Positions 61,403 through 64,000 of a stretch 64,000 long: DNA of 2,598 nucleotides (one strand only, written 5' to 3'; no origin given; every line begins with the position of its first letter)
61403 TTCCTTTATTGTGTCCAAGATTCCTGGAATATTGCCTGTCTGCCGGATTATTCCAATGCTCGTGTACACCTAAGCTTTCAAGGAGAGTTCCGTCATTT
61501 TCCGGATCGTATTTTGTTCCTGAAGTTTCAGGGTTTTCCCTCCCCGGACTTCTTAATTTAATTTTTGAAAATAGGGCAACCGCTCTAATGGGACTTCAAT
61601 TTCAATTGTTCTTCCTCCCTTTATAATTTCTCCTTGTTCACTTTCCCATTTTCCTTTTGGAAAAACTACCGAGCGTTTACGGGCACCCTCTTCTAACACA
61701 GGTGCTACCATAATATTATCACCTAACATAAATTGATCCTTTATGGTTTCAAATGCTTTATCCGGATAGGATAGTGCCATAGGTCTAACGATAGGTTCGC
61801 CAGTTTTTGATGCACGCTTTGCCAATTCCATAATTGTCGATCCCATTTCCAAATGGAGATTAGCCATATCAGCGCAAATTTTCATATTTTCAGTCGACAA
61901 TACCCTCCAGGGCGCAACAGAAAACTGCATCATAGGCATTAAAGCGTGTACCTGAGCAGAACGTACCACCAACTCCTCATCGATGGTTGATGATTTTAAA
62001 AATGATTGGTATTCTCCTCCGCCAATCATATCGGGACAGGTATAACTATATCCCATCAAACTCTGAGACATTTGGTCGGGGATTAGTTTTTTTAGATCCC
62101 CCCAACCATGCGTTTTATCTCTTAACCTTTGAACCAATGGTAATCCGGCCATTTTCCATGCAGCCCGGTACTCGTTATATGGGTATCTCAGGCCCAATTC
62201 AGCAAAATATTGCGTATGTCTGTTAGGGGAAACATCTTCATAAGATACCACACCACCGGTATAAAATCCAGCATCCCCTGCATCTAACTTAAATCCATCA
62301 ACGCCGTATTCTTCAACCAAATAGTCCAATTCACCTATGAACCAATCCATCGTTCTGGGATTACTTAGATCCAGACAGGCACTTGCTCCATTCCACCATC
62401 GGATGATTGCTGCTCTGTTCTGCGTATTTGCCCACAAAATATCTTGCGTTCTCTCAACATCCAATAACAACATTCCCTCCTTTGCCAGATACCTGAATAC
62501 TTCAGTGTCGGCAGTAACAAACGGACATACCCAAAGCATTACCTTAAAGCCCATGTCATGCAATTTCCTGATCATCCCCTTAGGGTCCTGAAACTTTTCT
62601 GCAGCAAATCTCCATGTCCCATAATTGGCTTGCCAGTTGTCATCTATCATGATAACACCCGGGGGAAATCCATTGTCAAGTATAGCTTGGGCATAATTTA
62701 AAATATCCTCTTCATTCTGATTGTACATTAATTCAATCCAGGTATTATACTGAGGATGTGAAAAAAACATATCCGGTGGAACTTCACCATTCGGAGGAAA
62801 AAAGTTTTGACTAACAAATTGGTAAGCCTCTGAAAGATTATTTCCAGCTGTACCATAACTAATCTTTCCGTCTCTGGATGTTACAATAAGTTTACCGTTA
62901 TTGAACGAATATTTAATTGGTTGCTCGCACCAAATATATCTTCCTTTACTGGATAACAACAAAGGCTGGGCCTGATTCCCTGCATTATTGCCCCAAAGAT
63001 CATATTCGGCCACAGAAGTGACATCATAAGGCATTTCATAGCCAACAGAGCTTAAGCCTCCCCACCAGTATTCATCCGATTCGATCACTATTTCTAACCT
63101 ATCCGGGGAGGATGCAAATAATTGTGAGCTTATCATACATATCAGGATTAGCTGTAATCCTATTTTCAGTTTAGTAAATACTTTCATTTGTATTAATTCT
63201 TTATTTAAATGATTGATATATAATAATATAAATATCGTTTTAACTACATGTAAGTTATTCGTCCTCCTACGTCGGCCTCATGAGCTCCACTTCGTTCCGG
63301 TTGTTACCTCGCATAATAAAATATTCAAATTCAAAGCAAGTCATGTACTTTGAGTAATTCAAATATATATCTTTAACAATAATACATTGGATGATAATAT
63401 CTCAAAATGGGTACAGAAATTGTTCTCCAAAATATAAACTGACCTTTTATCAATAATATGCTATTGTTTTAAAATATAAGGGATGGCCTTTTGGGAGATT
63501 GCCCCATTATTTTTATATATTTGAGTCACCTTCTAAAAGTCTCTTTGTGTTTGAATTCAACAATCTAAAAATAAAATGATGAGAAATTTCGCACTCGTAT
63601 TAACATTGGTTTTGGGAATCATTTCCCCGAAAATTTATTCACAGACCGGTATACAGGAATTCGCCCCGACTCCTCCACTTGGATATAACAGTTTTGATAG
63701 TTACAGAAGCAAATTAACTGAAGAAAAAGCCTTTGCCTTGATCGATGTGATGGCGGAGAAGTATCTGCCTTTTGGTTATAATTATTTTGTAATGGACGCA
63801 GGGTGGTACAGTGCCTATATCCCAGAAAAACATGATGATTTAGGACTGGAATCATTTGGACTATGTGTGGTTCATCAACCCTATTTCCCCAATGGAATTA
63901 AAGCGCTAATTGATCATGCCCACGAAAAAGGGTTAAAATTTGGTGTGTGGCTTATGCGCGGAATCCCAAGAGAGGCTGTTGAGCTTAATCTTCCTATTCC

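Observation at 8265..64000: A 55-kb co-directional sulfatase and alpha-galactosidase locus has no SusC/SusD but has T9SS cargo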

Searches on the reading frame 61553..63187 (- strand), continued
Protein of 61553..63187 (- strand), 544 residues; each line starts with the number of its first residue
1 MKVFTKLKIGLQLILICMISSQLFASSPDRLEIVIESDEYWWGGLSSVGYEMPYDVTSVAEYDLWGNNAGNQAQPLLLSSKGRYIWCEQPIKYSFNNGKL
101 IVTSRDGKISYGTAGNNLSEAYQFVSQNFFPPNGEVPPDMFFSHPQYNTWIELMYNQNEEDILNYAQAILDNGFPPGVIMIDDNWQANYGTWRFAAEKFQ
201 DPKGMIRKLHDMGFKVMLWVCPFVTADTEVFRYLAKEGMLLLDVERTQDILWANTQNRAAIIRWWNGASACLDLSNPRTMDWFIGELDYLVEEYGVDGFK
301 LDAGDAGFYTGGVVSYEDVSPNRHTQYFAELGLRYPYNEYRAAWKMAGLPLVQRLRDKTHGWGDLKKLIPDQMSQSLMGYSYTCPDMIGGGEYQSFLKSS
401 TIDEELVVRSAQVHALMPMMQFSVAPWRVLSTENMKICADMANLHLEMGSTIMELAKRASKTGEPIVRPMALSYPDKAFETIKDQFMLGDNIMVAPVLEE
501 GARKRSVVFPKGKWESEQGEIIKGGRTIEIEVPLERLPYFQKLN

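Call 95: find_encoding_contigs(protein=P0213, flank=10000, max_places=2)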
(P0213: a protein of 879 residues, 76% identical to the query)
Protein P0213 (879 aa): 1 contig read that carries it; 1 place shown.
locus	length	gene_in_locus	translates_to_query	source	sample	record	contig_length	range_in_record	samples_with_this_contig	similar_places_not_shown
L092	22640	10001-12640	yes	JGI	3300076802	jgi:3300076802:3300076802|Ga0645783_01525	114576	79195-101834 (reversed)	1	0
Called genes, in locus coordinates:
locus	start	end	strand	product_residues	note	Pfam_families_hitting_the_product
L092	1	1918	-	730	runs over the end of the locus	-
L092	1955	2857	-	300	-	PF00903:Glyoxalase (weak)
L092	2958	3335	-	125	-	PF01042:Ribonuc_L-PSP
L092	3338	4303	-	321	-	PF00389:2-Hacid_dh, PF02826:2-Hacid_dh_C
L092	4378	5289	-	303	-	PF01261:AP_endonuc_2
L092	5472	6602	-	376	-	PF02595:Gly_kinase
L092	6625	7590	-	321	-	PF03812:KdgT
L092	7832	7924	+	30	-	-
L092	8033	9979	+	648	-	PF16586:DUF5060, PF12904:Collagen_bind_2 (weak)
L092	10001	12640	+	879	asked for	-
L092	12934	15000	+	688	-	PF18998:Flg_new_2, PF18962:Por_Secre_tail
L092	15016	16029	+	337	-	-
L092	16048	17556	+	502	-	PF02449:Glyco_hydro_42 (faint), PF16116:DUF4832 (weak)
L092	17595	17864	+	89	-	-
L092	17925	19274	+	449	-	PF02065:Melibiase, PF01055:Glyco_hydro_31_2nd, PF16499:Melibiase_2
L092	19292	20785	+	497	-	PF16173:DUF4874, PF16116:DUF4832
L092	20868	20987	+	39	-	-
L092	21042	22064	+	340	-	PF04616:Glyco_hydro_43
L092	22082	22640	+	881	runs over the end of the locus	PF03648:Glyco_hydro_67N (weak), PF16990:CBM_35 (faint)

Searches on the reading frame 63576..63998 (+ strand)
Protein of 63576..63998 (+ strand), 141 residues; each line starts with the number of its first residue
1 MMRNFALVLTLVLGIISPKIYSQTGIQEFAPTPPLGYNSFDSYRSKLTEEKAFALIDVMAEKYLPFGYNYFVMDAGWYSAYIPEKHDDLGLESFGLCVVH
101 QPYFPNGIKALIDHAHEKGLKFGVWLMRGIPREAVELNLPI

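Call 11: search_protein_families(library=pfam, proteins=[window:63576-63998:+], max_evalue=0.01)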
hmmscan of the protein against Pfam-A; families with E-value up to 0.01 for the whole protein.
seq(141 aa): 2 families
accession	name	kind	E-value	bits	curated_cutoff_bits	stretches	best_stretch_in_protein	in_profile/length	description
PF02065.24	Melibiase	-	2.9e-09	36.8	27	1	56-126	60-124/347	Melibiase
PF16499.11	Melibiase_2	-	2.5e-05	24.2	23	1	49-126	28-97/284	Alpha galactosidase A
